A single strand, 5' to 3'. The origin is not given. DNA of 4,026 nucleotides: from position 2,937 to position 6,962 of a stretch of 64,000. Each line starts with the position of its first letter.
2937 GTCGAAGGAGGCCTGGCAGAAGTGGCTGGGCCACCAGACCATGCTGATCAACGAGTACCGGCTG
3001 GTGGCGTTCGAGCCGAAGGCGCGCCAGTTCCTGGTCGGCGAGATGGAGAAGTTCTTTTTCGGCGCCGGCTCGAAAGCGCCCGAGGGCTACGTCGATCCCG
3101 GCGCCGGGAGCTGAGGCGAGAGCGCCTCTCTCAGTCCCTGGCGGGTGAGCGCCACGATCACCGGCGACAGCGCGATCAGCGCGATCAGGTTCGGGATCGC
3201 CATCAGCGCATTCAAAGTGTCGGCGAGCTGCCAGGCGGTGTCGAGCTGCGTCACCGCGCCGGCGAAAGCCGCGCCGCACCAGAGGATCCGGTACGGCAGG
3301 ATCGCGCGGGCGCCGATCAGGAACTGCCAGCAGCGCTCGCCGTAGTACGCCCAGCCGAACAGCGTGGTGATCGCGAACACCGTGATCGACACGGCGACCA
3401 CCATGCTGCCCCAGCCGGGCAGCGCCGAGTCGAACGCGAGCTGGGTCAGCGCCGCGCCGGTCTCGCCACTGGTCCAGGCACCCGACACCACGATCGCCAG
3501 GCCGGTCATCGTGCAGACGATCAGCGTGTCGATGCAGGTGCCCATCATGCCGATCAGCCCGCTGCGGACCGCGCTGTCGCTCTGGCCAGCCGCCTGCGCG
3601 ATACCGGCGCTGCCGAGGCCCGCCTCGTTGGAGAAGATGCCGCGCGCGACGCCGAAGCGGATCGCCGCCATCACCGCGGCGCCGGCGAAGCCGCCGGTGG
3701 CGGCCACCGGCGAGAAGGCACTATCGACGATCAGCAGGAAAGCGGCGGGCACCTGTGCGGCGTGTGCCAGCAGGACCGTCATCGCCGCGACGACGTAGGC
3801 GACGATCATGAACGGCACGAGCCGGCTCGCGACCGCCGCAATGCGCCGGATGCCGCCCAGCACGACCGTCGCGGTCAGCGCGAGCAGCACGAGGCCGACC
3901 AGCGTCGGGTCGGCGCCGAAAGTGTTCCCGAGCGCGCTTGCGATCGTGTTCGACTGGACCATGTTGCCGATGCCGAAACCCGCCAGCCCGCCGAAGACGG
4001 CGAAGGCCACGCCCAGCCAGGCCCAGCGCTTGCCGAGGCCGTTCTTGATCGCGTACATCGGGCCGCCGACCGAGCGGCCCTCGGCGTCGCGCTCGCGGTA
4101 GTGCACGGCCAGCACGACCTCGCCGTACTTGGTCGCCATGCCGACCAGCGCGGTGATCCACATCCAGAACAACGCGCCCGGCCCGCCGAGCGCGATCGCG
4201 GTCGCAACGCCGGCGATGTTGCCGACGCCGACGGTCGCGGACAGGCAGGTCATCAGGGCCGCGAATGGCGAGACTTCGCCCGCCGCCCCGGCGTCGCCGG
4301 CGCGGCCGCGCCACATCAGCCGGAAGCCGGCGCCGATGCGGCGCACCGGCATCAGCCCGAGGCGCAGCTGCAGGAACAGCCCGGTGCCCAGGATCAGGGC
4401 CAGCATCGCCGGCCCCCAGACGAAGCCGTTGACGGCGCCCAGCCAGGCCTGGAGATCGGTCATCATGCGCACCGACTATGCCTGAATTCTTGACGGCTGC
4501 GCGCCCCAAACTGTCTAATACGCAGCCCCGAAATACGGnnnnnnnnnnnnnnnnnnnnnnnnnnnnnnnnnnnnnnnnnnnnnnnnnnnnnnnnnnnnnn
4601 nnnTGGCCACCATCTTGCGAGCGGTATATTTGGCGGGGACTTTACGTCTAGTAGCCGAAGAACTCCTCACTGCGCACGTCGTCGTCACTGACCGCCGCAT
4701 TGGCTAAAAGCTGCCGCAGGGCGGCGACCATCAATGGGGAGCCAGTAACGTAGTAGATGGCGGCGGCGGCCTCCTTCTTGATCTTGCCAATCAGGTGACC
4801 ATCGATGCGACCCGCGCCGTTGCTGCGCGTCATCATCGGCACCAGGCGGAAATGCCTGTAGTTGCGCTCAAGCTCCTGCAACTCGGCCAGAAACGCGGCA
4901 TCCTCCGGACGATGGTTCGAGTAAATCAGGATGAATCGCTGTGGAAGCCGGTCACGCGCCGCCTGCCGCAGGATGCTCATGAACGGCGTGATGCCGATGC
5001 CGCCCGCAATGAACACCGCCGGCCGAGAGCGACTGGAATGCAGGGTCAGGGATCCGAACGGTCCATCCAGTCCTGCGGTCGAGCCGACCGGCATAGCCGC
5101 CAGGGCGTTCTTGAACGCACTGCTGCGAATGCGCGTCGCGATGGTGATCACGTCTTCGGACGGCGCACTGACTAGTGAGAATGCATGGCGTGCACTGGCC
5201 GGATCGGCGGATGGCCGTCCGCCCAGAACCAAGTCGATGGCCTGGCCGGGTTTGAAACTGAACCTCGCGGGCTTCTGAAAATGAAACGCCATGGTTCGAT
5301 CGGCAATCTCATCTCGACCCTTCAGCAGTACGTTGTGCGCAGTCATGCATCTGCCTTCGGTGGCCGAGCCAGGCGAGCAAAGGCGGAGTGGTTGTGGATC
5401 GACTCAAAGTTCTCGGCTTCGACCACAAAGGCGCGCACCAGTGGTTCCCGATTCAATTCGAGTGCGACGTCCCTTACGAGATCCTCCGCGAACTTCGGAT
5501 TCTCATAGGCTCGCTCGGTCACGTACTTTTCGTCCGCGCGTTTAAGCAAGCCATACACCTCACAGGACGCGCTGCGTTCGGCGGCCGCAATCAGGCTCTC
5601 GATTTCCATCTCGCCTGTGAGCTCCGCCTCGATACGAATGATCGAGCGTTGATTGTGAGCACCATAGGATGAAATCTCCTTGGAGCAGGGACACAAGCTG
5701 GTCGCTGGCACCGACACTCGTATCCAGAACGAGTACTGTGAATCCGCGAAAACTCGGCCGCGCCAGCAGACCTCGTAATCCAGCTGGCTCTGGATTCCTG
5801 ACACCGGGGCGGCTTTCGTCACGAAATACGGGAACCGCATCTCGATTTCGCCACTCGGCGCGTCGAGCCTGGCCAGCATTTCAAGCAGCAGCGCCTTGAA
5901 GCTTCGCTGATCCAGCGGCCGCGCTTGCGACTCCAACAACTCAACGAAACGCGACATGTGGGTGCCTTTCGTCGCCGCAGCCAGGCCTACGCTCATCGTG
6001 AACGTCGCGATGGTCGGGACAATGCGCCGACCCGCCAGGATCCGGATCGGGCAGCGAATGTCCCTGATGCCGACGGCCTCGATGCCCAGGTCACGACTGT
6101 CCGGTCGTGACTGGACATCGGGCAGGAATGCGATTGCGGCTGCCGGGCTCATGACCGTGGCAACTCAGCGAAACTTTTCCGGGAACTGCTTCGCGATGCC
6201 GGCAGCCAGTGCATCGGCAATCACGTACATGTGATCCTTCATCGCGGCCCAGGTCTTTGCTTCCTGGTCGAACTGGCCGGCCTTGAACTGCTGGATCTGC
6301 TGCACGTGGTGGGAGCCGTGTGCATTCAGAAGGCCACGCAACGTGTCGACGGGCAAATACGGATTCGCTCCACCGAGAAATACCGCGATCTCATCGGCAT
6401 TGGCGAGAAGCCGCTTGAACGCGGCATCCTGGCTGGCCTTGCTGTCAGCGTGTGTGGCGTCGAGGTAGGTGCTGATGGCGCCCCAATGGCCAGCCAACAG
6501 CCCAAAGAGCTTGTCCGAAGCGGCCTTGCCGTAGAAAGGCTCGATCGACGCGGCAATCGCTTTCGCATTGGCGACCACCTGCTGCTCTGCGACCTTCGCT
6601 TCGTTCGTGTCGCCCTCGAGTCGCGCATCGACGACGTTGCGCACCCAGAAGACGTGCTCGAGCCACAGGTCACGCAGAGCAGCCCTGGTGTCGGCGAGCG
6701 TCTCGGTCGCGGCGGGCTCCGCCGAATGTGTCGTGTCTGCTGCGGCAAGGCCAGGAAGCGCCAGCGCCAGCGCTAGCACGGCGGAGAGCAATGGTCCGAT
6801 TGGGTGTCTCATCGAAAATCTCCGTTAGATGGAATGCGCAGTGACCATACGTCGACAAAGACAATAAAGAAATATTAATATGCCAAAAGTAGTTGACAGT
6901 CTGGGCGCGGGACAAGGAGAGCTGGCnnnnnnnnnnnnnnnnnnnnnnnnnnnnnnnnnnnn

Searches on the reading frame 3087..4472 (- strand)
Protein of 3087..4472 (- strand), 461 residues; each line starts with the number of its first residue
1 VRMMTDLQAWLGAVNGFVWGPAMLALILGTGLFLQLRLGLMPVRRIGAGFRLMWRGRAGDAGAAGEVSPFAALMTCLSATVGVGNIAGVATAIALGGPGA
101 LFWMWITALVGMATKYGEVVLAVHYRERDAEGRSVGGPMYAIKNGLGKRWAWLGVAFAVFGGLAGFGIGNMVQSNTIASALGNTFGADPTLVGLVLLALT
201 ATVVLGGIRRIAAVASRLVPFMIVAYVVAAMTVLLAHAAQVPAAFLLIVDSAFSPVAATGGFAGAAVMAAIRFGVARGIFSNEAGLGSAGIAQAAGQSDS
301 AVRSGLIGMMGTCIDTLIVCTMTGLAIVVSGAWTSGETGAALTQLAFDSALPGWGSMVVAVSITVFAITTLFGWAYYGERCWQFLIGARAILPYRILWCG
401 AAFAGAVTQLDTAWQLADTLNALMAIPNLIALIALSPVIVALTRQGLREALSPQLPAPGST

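Call 10: search_protein_families(library=pfam, proteins=[window:3087-4472:-], max_evalue=0.01)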
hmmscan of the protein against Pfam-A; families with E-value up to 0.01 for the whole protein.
window:3087-4472:- (461 aa): 2 families
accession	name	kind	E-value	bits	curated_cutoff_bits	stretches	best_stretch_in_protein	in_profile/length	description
PF01235.23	Na_Ala_symp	-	3.8e-132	441.7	24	1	63-444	9-377/392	Sodium:alanine symporter family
PF13520.12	AA_permease_2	-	4.9e-07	29.5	27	1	70-390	4-307/427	Amino acid permease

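Call 14: find_related_loci(query=window:3087-4472:-, collection=genome_contigs, flank=10000)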
Query window:3087-4472:- (461 aa) in genome_contigs; peptide patterns used: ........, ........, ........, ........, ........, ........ (x = any residue, [..] = any of these).
600 stretches matched a pattern (row limit reached: there are more); 577 encode a relative of the query (tblastn E <= 1e-3); the best 80 are kept; 80 distinct loci.
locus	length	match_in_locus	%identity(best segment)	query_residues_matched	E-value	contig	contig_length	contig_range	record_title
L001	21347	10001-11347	74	4-452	0e+0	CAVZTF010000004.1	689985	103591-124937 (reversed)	MAG: uncultured Gammaproteobacteria bacterium isolate MFD09730.bin.1.56 genome assembly, contig: contig_26382, whole gen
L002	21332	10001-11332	73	4-447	0e+0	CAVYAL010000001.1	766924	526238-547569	MAG: uncultured Gammaproteobacteria bacterium isolate MFD09779.bin.1.345 genome assembly, contig: contig_17078, whole ge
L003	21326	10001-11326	67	4-445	0e+0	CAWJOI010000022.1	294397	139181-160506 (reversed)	MAG: uncultured Alphaproteobacteria bacterium isolate MFD02840.bin.2.263 genome assembly, contig: contig_40149, whole ge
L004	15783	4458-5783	65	4-445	0e+0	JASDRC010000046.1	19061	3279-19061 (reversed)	MAG: Polaromonas sp. isolate P24860_104_MAG_07 P24860_104_S4_metaspades_410_length_19061_cov_24, whole genome shotgun se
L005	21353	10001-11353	65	4-454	0e+0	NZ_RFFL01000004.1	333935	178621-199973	Stutzerimonas nitrititolerans strain GL14 GL14_4, whole genome shotgun sequence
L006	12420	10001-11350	67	4-453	0e+0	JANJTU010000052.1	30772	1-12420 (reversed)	MAG: Thauera sp. isolate RX2_metabat.bin.53 RX2_k141_397114, whole genome shotgun sequence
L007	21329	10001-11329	64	11-454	0e+0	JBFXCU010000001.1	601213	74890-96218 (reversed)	MAG: Steroidobacteraceae bacterium isolate CA_2019_TPBS_77 NODE_74_length_601213_cov_12.180279_TPBS, whole genome shotgu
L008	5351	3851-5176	64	4-445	0e+0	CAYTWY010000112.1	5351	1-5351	MAG TPA_asm: uncultured Propionivibrio sp. isolate SRP192927_co1_1069 genome assembly, contig: NODE_44116_length_5351_co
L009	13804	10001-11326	64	1-445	1e-179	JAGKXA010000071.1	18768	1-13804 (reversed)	MAG: Cellvibrionaceae bacterium isolate P9_D7_005 P9_D7_005_433, whole genome shotgun sequence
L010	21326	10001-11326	65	1-445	9e-180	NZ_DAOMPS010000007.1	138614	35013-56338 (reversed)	MAG: Thauera sp. isolate AMR_MDS_5854 NODE_53_length_138614_cov_70.187076, whole genome shotgun sequence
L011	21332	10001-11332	63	2-445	2e-179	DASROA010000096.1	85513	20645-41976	MAG TPA_asm: Thiopseudomonas sp. isolate SMAG_U10256 k141_243126, whole genome shotgun sequence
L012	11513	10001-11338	65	4-449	4e-179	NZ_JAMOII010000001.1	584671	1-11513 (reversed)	Stutzerimonas stutzeri strain SD25545 39PstSD25545gv12C001, whole genome shotgun sequence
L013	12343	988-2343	67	2-453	7e-178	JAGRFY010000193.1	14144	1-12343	MAG: Rhodocyclaceae bacterium isolate HKST-UBA162 2010_171646, whole genome shotgun sequence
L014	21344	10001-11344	63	2-449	1e-177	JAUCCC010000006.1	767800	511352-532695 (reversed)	MAG: Pseudomonas sp. isolate R4x_68d_np_Bin1.12 contig_311, whole genome shotgun sequence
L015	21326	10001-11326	67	4-445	1e-180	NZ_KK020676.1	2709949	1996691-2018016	Stutzerimonas stutzeri KOS6 scaffold2, whole genome shotgun sequence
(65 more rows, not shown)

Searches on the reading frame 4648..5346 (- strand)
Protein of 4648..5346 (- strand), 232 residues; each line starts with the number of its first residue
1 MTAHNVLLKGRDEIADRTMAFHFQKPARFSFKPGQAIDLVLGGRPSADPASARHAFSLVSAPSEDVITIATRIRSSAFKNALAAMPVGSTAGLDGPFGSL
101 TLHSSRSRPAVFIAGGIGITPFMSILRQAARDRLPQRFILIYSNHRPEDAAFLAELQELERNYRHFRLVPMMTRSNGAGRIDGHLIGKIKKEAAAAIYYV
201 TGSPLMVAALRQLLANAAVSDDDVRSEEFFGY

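Call 8: search_protein_families(library=pfam, proteins=[window:4648-5346:-], max_evalue=0.01)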
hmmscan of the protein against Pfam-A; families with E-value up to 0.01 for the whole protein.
window:4648-5346:- (232 aa): 2 families
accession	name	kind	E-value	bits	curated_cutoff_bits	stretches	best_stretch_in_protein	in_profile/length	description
PF00175.26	NAD_binding_1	-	5.5e-14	53.2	22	1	112-211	1-108/109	Oxidoreductase NAD-binding domain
PF08030.17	NAD_binding_6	-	0.00068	20.2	22.2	1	111-185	5-87/156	Ferric reductase NAD binding domain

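Call 21: search_protein_families(library=ncbifam, proteins=[window:4648-5346:-], max_evalue=0.01)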
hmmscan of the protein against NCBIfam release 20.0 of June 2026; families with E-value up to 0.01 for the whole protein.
window:4648-5346:- (232 aa): 17 families
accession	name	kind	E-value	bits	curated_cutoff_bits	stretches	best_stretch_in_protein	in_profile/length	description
NF040810.1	BenC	equivalog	5.4e-20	71.8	430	1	12-229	113-330/333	benzoate 1,2-dioxygenase electron transfer component BenC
NF045803.1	MethMoxFADbindMmoC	equivalog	1.2e-18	67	500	1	26-230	135-341/343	aromatic/alkene monooxygenase hydroxylase FAD-binding subunit MmoC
NF009805.0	PRK13289.1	equivalog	3.5e-17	62.4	432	1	29-231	183-393/399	NO-inducible flavohemoprotein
TIGR02160.1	PA_CoA_Oxy5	hypoth_equivalog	1.6e-15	56.8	420.8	1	27-229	29-241/352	1,2-phenylacetyl-CoA epoxidase subunit PaaE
NF005963.0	PRK08051.1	equivalog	5e-15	55.4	230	1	13-218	13-219/233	NAD(P)H-flavin reductase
NF058606.1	GlBtMonoRdsGbcB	equivalog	3.1e-12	46.1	500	1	17-178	29-189/362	glycine betaine monooxygenase reductase subunit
NF008822.0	PRK11872.1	equivalog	3.4e-12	46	402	1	76-229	178-335/341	anthranilate 1,2-dioxygenase electron transfer component AntC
NF007964.0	PRK10684.1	equivalog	1.5e-11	43.8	383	1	52-230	53-238/333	NADH oxidoreductase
NF052252.1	flav_redu_LuxG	exception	4.9e-08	32.4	340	1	29-176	26-171/232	flavin mononucleotide reductase LuxG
NF000796.0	PRK00054.1-1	equivalog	2e-07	30.5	224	1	63-162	51-143/254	dihydroorotate dehydrogenase electron transfer subunit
TIGR01941.1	nqrF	equivalog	8.5e-07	28.2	295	1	53-228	206-402/405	NADH:ubiquinone reductase (Na(+)-transporting) subunit F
NF006220.0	PRK08345.1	subfamily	1.3e-06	27.8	395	1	27-175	39-182/294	cytochrome-c3 hydrogenase subunit gamma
NF040830.1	sulfhyd_ShyC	equivalog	3.2e-06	26.5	600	1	27-159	35-160/288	NAD(P)-dependent hydrogenase/sulfhydrogenase 2 subunit gamma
NF008178.0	PRK10926.1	equivalog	3e-05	23.4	390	1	51-191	47-191/248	ferredoxin--NADP(+) reductase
NF004317.0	PRK05713.1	equivalog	4e-05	23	338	1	55-214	136-293/312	iron-sulfur-binding ferredoxin reductase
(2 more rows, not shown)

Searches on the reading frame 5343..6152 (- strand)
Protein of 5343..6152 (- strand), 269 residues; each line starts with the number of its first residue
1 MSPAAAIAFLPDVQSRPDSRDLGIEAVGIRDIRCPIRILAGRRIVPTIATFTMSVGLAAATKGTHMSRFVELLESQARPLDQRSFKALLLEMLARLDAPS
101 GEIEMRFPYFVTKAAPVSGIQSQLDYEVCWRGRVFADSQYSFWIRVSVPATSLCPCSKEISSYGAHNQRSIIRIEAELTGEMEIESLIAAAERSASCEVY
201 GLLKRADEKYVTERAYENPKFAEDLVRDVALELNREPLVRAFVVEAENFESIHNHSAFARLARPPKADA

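Call 8: search_protein_families(library=pfam, proteins=[window:5343-6152:-], max_evalue=0.01)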
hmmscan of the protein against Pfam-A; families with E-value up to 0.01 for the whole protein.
window:5343-6152:- (269 aa): 1 family
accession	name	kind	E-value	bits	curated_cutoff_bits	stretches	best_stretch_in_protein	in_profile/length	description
PF02649.19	GCHY-1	-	1.3e-87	294.1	25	1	10-259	1-260/260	Type I GTP cyclohydrolase folE2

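Call 17: find_encoding_contigs(protein=window:5343-6152:-, flank=10000, max_places=10)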
Protein window:5343-6152:- (269 aa): 4 contigs read that carry it; 4 places shown.
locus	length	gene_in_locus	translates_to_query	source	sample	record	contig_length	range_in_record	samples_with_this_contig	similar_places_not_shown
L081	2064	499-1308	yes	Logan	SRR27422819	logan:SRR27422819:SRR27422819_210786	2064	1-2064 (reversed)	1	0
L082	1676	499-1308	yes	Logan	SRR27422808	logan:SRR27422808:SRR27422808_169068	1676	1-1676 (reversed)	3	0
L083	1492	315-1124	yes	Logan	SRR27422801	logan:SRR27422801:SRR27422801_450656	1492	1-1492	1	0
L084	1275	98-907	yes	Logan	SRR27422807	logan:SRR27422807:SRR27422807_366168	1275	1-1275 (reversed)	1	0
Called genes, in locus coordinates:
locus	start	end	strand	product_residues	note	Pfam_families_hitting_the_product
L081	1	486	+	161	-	?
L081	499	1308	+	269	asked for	PF02649:GCHY-1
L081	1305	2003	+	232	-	PF00175:NAD_binding_1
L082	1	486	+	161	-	?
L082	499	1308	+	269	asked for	PF02649:GCHY-1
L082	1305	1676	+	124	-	?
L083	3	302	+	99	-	?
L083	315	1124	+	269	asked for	PF02649:GCHY-1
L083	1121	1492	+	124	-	?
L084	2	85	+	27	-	?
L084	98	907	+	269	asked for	PF02649:GCHY-1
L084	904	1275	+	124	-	?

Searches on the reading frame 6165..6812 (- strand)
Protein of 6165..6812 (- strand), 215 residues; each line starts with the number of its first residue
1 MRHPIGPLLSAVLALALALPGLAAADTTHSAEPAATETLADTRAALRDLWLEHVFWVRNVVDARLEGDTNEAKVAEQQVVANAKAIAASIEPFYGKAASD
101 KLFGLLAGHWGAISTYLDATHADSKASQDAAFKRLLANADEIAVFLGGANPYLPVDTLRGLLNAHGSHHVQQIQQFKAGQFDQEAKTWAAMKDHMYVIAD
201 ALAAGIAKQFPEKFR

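Call 8: search_protein_families(library=pfam, proteins=[window:6165-6812:-], max_evalue=0.01)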
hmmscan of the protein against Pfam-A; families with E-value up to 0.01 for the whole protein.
window:6165-6812:- (215 aa): 0 families

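Call 21: search_protein_families(library=ncbifam, proteins=[window:6165-6812:-], max_evalue=0.01)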
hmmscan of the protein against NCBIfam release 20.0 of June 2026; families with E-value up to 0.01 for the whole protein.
window:6165-6812:- (215 aa): 0 families

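Call 88: search_protein_families(library=phrogs, proteins=[window:6165-6812:-], max_evalue=0.001)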
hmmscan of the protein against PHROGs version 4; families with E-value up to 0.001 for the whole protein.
window:6165-6812:- (215 aa): 0 families
